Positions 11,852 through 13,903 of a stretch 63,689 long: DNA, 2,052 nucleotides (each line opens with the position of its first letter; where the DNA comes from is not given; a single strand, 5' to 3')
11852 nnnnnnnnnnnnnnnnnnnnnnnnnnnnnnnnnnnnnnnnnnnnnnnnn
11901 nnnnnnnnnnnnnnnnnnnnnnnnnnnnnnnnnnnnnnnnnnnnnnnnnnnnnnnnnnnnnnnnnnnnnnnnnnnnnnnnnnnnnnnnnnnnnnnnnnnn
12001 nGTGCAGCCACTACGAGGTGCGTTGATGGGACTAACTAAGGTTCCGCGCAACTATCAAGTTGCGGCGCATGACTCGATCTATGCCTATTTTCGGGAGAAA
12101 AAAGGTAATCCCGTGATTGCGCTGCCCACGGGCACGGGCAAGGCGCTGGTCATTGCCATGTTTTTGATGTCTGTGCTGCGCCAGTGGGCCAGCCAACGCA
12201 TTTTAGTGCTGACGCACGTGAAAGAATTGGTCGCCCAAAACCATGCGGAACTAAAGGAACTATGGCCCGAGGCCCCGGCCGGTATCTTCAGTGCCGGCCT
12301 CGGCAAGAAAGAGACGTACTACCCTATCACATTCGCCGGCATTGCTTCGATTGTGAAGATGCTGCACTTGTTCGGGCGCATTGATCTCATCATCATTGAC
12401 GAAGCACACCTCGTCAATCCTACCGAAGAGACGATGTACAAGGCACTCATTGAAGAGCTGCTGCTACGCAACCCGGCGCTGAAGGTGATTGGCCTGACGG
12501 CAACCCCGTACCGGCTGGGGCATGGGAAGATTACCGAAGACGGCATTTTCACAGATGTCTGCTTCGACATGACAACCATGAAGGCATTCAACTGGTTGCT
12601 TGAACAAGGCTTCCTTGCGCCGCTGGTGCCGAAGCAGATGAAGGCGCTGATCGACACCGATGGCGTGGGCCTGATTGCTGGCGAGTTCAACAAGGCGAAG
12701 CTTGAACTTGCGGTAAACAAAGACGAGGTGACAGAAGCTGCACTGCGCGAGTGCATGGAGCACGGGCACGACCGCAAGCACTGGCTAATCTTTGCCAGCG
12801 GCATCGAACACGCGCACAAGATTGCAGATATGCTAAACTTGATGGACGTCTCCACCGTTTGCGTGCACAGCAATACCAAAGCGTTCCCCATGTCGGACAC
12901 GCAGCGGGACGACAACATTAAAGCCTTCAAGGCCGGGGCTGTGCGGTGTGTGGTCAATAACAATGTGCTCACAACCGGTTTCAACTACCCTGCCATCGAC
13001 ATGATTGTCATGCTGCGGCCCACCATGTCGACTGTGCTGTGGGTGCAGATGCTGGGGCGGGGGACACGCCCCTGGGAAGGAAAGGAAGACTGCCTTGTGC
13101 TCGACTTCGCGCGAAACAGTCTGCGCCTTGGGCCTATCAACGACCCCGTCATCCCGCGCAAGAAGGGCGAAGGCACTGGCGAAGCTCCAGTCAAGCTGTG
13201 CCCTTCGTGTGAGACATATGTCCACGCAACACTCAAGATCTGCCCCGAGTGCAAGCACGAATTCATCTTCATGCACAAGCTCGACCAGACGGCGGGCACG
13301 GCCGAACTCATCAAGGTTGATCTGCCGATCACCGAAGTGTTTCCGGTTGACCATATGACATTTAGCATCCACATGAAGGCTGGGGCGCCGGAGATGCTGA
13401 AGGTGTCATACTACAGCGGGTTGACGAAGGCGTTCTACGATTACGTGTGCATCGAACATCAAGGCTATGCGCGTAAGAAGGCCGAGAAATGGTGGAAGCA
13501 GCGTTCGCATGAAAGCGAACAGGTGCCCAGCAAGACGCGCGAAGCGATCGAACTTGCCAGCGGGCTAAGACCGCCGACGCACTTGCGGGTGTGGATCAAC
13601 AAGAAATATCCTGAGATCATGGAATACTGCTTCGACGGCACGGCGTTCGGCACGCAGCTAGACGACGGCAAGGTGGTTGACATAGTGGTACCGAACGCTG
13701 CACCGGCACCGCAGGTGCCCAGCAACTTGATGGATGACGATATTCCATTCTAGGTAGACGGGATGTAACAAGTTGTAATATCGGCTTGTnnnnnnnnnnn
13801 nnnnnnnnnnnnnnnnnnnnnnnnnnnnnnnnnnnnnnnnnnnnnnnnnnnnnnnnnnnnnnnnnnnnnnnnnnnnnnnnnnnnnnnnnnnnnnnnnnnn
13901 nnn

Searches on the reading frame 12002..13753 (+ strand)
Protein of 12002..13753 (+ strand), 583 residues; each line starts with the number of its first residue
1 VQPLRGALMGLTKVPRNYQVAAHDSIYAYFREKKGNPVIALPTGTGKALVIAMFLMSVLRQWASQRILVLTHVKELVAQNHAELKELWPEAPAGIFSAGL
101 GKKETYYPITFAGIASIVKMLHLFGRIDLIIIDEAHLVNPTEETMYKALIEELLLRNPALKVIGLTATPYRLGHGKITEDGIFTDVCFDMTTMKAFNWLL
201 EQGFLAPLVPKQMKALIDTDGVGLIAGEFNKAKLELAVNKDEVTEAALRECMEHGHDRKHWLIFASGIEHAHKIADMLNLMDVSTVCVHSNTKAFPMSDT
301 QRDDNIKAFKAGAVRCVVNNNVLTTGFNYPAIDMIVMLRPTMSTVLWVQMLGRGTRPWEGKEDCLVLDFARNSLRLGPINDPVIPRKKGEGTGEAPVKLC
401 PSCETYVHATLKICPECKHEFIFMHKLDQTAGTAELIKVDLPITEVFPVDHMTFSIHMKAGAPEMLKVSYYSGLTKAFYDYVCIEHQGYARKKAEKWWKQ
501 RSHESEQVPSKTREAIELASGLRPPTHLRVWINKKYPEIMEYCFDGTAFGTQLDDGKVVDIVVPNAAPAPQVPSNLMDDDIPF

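Call 80: search_protein_families(library=pfam, proteins=[window:12002-13753:+], max_evalue=0.001)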
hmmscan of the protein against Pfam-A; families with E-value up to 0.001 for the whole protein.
window:12002-13753:+ (583 aa): 4 families
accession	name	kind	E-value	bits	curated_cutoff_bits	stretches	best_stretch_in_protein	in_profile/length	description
PF04851.21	ResIII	-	6e-21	75.5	22.5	1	14-171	3-164/164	Type III restriction enzyme, res subunit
PF00270.35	DEAD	-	8.5e-12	45.6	26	1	23-169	8-160/167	DEAD/DEAH box helicase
PF00271.37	Helicase_C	-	1.2e-11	45.2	23.5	1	247-356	5-108/110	Helicase conserved C-terminal domain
PF18766.7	SWI2_SNF2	-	0.0007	19.7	26.7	0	18-173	1-159/221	SWI2/SNF2 ATPase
